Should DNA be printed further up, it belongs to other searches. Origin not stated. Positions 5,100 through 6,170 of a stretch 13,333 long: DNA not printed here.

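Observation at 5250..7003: Crotonase-fold protein lacking both hydratase glutamates, translationally coupled to an SPFH/band-7 protein: a possible NfeD-stomatin analogue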

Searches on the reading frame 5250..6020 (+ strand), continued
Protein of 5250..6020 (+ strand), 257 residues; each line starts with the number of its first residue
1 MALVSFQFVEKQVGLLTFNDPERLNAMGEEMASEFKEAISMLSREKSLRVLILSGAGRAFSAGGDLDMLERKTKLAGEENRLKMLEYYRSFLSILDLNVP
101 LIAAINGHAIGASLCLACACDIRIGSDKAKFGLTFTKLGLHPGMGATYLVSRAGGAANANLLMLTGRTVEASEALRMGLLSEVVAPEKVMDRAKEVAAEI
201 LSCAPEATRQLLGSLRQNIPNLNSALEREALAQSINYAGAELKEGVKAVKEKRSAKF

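Call 12: search_protein_families(library=pfam, proteins=[L030:4457-5830:+, L030:3095-4330:+, L030:7146-7556:+, L039:269-1210:+, L038:9243-10283:-, L078:2614-3759:+, L016:7812-8372:+, L056:1264-2250:+, L030:9464-10756:-, L011:10268-12037:-], max_evalue=0.001)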
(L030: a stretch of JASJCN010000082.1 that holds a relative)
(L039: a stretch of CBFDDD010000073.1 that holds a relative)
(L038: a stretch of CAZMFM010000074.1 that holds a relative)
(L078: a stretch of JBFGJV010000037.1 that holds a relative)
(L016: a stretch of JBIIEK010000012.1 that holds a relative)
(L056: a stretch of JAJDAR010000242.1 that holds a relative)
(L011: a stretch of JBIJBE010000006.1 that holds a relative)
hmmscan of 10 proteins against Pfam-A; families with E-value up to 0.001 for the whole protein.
L030:4457-5830:+ (458 aa): 2 families
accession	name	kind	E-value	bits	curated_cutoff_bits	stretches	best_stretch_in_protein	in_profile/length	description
PF00091.31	Tubulin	-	7.1e-46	157.3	33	1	48-207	1-188/190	Tubulin/FtsZ family, GTPase domain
PF12327.13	FtsZ_C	-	1.3e-33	115.6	27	1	257-353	1-95/95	FtsZ family, C-terminal domain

L030:3095-4330:+ (412 aa): 6 families
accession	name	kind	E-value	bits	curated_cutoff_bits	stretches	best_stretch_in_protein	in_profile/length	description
PF14450.12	FtsA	-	2.8e-50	170.3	31.8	2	204-371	1-127/127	Cell division protein FtsA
PF02491.25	SHS2_FTSA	-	3e-34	117.6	25.4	1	82-159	1-79/79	SHS2 domain inserted in FTSA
PF06723.19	MreB_Mbl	-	4.5e-15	55.7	27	1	166-348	110-303/327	MreB/Mbl protein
PF11104.14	PilM_2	-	1.5e-08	34.4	27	1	159-257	132-236/340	Type IV pilus assembly protein PilM;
PF06277.17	EutA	-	2.4e-06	27.1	27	1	197-239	139-181/475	Ethanolamine utilisation protein EutA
PF00012.26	HSP70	-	0.00011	21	20.6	1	166-219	150-204/599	Hsp70 protein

L030:7146-7556:+ (137 aa): 0 families

L039:269-1210:+ (314 aa): 2 families
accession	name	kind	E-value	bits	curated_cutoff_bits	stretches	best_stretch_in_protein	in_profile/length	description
PF08478.15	POTRA_1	-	1.1e-10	42.1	23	1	96-162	3-69/69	POTRA domain, FtsQ-type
PF03799.20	FtsQ_DivIB_C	-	0.00016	23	21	1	166-300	1-114/114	Cell division protein FtsQ/DivIB, C-terminal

L038:9243-10283:- (347 aa): 3 families
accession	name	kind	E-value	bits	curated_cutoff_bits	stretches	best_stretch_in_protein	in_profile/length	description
PF00107.32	ADH_zinc_N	-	2e-29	102.6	31.8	1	168-287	1-119/129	Zinc-binding dehydrogenase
PF13602.12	ADH_zinc_N_2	-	3.9e-24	86.5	27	1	200-340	1-134/134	Zinc-binding dehydrogenase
PF08240.17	ADH_N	-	8.3e-16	58.6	23.5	1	43-127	1-104/104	Alcohol dehydrogenase GroES-like domain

L078:2614-3759:+ (382 aa): 0 families

L016:7812-8372:+ (187 aa): 2 families
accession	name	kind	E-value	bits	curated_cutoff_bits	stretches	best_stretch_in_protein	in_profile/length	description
PF01084.26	Ribosomal_S18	-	2.6e-24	85.5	21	1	131-180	3-52/52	Ribosomal protein S18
PF00076.28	RRM_1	-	1.4e-22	79.8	20.7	1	10-79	1-69/70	RNA recognition motif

L056:1264-2250:+ (329 aa): 2 families
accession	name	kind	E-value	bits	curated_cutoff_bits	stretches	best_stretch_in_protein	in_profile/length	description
PF02873.21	MurB_C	-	1.1e-35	122.2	27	1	227-325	2-99/99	UDP-N-acetylenolpyruvoylglucosamine reductase, C-terminal domain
PF01565.28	FAD_binding_4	-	1.2e-19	70.9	26.4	1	62-181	2-129/139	FAD binding domain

L030:9464-10756:- (431 aa): 4 families
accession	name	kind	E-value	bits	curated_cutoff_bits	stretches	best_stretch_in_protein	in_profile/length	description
PF00441.29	Acyl-CoA_dh_1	-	6.1e-29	101.5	22.4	1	272-423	2-150/150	Acyl-CoA dehydrogenase, C-terminal domain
PF02770.24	Acyl-CoA_dh_M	-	1.2e-21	77.2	33.3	1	155-252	1-97/97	Acyl-CoA dehydrogenase, middle domain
PF08028.16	Acyl-CoA_dh_2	-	1.9e-07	31.8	22.7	1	288-410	3-132/134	Acyl-CoA dehydrogenase, C-terminal domain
PF02771.21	Acyl-CoA_dh_N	-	0.00033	21.4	22.9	1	63-154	20-110/113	Acyl-CoA dehydrogenase, N-terminal domain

L011:10268-12037:- (590 aa): 4 families
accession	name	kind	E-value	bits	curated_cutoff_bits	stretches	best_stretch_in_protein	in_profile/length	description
PF00664.28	ABC_membrane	-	1.8e-42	146.4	28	1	37-300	4-269/274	ABC transporter transmembrane region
PF00005.33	ABC_tran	-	3.7e-31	109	25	1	368-517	1-137/137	ABC transporter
PF02463.25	SMC_N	-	4.7e-05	23.4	40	0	488-559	136-211/220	RecF/RecN/SMC N terminal domain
PF13304.12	AAA_21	-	0.00041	20.9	27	0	489-545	238-298/304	AAA domain, putative AbiEii toxin, Type IV TA system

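Call 14: find_encoding_contigs(protein=P0002, flank=6000, max_places=4)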
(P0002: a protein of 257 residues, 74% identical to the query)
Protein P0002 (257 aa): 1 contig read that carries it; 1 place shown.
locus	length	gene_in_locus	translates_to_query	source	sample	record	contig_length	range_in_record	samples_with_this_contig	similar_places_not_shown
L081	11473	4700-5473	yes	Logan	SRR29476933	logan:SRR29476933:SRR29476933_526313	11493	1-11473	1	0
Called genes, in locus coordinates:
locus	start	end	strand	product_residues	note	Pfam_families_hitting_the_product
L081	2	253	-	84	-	?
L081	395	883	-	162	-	-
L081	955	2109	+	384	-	PF04551:GcpE, PF26540:GcpE_C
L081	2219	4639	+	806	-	-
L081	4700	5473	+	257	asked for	PF00378:ECH_1, PF16113:ECH_2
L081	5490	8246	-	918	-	-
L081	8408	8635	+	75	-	-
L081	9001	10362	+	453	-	PF00089:Trypsin, PF13365:Trypsin_2, PF00595:PDZ (weak), PF17820:PDZ_6 (weak)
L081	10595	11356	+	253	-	-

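Call 19: search_solved_structures(query=A1, show_alignments=5, max_evalue=1e-25)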
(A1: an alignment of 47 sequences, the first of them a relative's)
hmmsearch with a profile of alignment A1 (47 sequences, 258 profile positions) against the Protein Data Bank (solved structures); distinct sequences matched with E-value up to 1e-25: 120 (the best 60 are shown).
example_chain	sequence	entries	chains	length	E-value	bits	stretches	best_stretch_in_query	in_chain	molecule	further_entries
2ej5_A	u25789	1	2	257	1.2e-52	182.2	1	9-258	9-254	Enoyl-CoA hydratase subunit II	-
5zai_A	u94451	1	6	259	2.6e-49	171.2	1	11-258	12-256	3-hydroxypropionyl-coenzyme A dehydratase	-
1uiy_A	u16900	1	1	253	3.7e-49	170.7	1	9-258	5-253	Enoyl-CoA Hydratase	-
6slb_AAA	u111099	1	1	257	1.1e-48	169.2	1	6-258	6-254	Enoyl-CoA hydratase/carnithine racemase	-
6sl9_AAA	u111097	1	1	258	1.1e-48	169.2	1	6-258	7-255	Enoyl-CoA hydratase/carnithine racemase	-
6sla_AAA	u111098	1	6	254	1.1e-48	169.1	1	7-258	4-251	Enoyl-CoA hydratase/carnithine racemase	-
3hrx_A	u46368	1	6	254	1.2e-48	169.1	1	7-258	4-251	Probable enoyl-CoA hydratase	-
5z7r_A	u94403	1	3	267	1.5e-48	168.8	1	7-255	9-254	Short-chain-enoyl-CoA hydratase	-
4fjw_D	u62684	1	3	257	3.1e-48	167.7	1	8-258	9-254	Probable enoyl-CoA hydratase echA8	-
4fzw_C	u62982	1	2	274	3.5e-48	167.5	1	5-258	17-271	1,2-epoxyphenylacetyl-CoA isomerase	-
3pzk_A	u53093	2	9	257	4.9e-48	167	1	8-258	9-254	e enoyl-CoA hydratase echA8 | enoyl-CoA hydratase echA8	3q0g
3q0j_A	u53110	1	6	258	4.9e-48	167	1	8-258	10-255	enoyl-CoA hydratase echA8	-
3pea_A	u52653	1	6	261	5.2e-48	166.9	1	8-258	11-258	Enoyl-CoA hydratase/isomerase family protein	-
3kqf_A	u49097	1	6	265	5.6e-48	166.9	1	4-258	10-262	Enoyl-CoA hydratase/isomerase family protein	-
3h81_A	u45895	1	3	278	6.4e-48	166.7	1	8-258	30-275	enoyl-CoA hydratase echA8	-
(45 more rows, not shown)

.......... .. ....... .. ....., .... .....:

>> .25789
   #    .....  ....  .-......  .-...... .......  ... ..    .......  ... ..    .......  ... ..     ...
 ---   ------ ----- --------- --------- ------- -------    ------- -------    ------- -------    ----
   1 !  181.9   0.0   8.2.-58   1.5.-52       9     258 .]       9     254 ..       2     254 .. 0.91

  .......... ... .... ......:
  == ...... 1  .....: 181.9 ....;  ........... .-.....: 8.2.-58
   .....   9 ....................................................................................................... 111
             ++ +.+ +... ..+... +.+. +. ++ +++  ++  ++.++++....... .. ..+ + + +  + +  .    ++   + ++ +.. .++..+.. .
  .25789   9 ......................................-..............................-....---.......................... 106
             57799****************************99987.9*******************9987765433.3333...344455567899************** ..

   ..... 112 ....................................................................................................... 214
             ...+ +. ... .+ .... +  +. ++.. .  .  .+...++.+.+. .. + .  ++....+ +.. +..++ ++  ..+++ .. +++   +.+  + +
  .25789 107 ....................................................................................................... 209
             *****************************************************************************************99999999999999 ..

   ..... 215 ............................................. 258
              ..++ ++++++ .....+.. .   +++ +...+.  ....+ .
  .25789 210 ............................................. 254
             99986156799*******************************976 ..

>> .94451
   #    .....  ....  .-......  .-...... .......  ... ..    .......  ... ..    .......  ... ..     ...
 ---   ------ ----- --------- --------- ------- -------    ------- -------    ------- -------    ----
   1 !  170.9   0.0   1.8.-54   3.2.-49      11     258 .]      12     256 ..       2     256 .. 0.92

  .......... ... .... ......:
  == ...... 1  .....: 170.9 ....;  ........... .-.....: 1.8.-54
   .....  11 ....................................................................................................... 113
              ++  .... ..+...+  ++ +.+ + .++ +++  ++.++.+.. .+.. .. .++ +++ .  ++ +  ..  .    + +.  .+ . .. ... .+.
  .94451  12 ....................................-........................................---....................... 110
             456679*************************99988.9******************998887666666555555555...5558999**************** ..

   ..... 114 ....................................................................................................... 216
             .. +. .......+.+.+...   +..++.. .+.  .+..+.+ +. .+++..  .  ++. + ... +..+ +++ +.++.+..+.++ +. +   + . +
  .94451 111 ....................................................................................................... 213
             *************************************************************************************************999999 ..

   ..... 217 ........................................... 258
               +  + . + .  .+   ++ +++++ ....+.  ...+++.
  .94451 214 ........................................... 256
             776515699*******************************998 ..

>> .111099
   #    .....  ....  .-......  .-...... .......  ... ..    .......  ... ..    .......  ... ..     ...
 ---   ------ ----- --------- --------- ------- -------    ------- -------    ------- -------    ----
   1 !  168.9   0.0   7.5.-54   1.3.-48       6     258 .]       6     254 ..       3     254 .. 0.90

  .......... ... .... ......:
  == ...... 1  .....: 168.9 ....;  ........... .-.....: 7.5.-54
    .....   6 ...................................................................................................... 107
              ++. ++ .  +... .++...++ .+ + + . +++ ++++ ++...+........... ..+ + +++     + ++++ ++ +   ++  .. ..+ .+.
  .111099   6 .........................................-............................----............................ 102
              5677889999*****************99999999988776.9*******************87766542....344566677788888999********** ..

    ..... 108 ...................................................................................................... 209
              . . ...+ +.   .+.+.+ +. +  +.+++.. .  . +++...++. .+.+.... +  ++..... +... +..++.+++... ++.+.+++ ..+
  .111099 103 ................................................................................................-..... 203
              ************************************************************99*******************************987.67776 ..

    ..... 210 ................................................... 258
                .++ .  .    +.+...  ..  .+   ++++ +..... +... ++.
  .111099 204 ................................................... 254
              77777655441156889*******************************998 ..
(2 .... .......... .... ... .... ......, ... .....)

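Call 22: search_protein_families(library=pfam, alignment_id=A2, max_evalue=0.001)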
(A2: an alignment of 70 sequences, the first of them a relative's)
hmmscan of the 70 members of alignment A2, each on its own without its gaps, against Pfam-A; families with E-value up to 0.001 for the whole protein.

A. member 1, L001:7023-7346:- (108 aa): 0 families

B. families by the number of members that match (of 70 scanned): 62 families (the first 25 are shown)
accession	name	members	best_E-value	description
PF00334.24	NDK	7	4.1e-56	Nucleoside diphosphate kinase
PF06722.18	EryCIII-like_C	3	7.4e-20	Erythromycin biosynthesis protein CIII-like, C-terminal domain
PF03033.26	Glyco_transf_28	3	5.8e-11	Glycosyltransferase family 28 N-terminal domain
PF00201.24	UDPGT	3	1.1e-07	UDP-glucoronosyl and UDP-glucosyl transferase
PF01725.21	Ham1p_like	2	4.7e-66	Ham1 family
PF00441.29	Acyl-CoA_dh_1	2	2.8e-39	Acyl-CoA dehydrogenase, C-terminal domain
PF04909.20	Amidohydro_2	2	3.2e-30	Amidohydrolase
PF02771.21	Acyl-CoA_dh_N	2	8.4e-30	Acyl-CoA dehydrogenase, N-terminal domain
PF13030.11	DUF3891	2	1.1e-21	Protein of unknown function (DUF3891)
PF02770.24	Acyl-CoA_dh_M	2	1.9e-20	Acyl-CoA dehydrogenase, middle domain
PF08028.16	Acyl-CoA_dh_2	2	2.2e-10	Acyl-CoA dehydrogenase, C-terminal domain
PF13401.12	AAA_22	2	1.6e-07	AAA domain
PF01011.28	PQQ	1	4.1e-223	Glucose/ethanol/alcohol dehydrogenase, beta-propeller domain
PF05872.18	HerA_C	1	4.7e-183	Helicase HerA-like C-terminal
PF11898.13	DUF3418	1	3.2e-128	Domain of unknown function (DUF3418)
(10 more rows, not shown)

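Call 34: predict_structure(alignment_id=A1)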
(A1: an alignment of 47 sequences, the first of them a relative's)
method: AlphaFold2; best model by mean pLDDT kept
length: 257 residues; sequences in the alignment: 47
mean_pLDDT: 92.9   pTM: 0.91
mean pLDDT of the five models: 92.9, 92.5, 91.8, 90.9, 90.7
residues with pLDDT >= 90: 211; 70-90: 42; 50-70: 4; < 50: 0
segments of 3 or more residues with pLDDT < 50: none
pLDDT, mean of each block of 10 residues (from residue 1): 93 95 83 96 97 82 79 95 94 95 93 91 96 91 84 92 95 97 97 98 97 91 96 97 98 96
secondary structure, 60 per line:
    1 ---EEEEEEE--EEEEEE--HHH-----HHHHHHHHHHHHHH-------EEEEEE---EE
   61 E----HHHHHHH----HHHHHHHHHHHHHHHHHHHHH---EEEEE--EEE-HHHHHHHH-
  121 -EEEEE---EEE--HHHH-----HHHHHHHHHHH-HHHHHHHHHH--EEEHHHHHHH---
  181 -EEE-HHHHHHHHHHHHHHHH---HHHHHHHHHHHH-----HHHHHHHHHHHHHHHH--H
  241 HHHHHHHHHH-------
elements in order: E4-10 E13-18 H29-42 E50-55 E59-61 H66-72 H77-97 E101-105 E108-110 H112-119 E122-126 E130-132 H135-138 H144-154 H156-165 E168-170 H171-177 E182-184 H186-201 H205-216 H222-237 H240-250

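Call 38: fold_search(model_id=the predicted structure, library=pdb)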
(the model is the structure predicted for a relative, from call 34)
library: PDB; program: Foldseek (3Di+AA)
matches with E <= 10: 1511; with E <= 0.001: 1140
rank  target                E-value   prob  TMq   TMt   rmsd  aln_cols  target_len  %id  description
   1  5zai_C                3.7e-24  1.00  0.91  0.91   1.9       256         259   30  Crystal structure of 3-Hydroxypropionyl-CoA dehydratase from Metallosphaera sedula (released 2018-08-01)
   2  3sll_B                3.7e-24  1.00  0.88  0.86   3.4       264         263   32  Crystal structure of a probable enoyl-CoA hydratase/isomerase from Mycobacterium abscessus (released 2011-07-06)
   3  3h81_A                4.4e-24  1.00  0.87  0.88   2.2       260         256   30  Crystal structure of enoyl-CoA hydratase from Mycobacterium tuberculosis (released 2009-05-12)
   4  2qq3_I                4.7e-24  1.00  0.88  0.89   2.2       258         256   30  Crystal Structure Of Enoyl-CoA Hydrates Subunit I (gk_2039) Other Form From Geobacillus Kaustophilus HTA426 (released 2008-07-29)
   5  3q0j_F                6.3e-24  1.00  0.87  0.87   2.4       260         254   30  Crystal Structure of the Mycobacterium tuberculosis Crotonase in complex with the Inhibitor AcetoacetylCoA (released 2012-01-25)
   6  4fjw_E                7.5e-24  1.00  0.89  0.90   2.2       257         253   31  Crystal Structure of the apo form of the E131Q Mtb crotonase (released 2013-05-22)
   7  3moy                  9.5e-24  1.00  0.90  0.89   2.1       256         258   29  Crystal structure of probable enoyl-CoA hydratase from Mycobacterium smegmatis (released 2010-05-12)
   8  2pbp                  1.7e-23  1.00  0.89  0.89   2.3       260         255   30  Crystal structure of ENOYL-CoA hydrates subunit I (gk_2039) from geobacillus kaustophilus HTA426 (released 2007-10-02)
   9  4fjw_D                1.8e-23  1.00  0.89  0.90   2.2       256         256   31  Crystal Structure of the apo form of the E131Q Mtb crotonase (released 2013-05-22)
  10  5z7r_A                2.2e-23  1.00  0.91  0.92   1.8       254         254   32  Crystal structure of crotonase from Clostridium acetobutylicum (released 2018-02-14)
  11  3kqf_B                2.3e-23  1.00  0.89  0.88   2.2       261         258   31  1.8 Angstrom Resolution Crystal Structure of Enoyl-CoA Hydratase from Bacillus anthracis. (released 2009-11-24)
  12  2qq3_C                2.8e-23  1.00  0.88  0.88   2.2       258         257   30  Crystal Structure Of Enoyl-CoA Hydrates Subunit I (gk_2039) Other Form From Geobacillus Kaustophilus HTA426 (released 2008-07-29)
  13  5zai_A                3.1e-23  1.00  0.90  0.90   2.0       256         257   30  Crystal structure of 3-Hydroxypropionyl-CoA dehydratase from Metallosphaera sedula (released 2018-08-01)
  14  3h81_B                4.2e-23  1.00  0.87  0.88   2.2       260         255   30  Crystal structure of enoyl-CoA hydratase from Mycobacterium tuberculosis (released 2009-05-12)
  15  3sll_A                4.4e-23  1.00  0.87  0.86   3.4       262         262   32  Crystal structure of a probable enoyl-CoA hydratase/isomerase from Mycobacterium abscessus (released 2011-07-06)
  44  2ej5_A                1.2e-21  1.00  0.85  0.87   2.8       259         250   34  Crystal structure of GK2038 protein (enoyl-CoA hydratase subunit II) from Geobacillus kaustophilus (released 2007-09-18)
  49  2ej5_B                2.8e-21  1.00  0.86  0.88   2.6       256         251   34  Crystal structure of GK2038 protein (enoyl-CoA hydratase subunit II) from Geobacillus kaustophilus (released 2007-09-18)
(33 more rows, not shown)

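Call 42: search_protein_representatives(alignment_id=A1)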
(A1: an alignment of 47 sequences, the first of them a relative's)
Query: 47 sequences, 258 profile positions. Proteins with E-value up to 0.001 (for the whole library): 113508; up to 1e-10: 58850; up to 1e-30: 8811. The best 150 are listed.
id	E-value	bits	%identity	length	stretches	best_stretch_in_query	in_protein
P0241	3.5e-124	429.7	-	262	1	1-258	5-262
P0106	1.8e-123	427.4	-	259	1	1-258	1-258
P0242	4.4e-109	380.2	-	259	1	1-258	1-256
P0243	3.0e-92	325.1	-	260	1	1-258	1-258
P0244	9.2e-88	310.4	-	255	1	1-253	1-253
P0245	2.0e-87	309.3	-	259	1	1-258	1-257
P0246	2.3e-87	309.1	-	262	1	2-258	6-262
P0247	4.9e-87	308.0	-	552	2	11-258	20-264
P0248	2.7e-86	305.6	-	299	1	5-258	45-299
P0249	6.5e-86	304.3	-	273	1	10-258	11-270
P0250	9.0e-85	300.6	-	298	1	4-258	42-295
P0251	3.7e-84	298.6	-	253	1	1-250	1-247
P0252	5.8e-84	297.9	-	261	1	7-258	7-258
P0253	1.4e-83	296.7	-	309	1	9-258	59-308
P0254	2.0e-83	296.2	-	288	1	11-258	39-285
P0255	3.9e-83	295.2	-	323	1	2-258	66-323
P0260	1.8e-81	289.7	-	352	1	2-258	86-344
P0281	1.4e-74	267.2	-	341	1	6-253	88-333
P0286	1.1e-73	264.2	-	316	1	2-258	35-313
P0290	2.6e-73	263.0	-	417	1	11-258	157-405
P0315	4.0e-69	249.3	-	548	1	7-257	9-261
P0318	6.8e-69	248.5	-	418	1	9-244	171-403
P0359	6.9e-64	232.1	-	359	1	5-200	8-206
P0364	1.6e-62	227.7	-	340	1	3-258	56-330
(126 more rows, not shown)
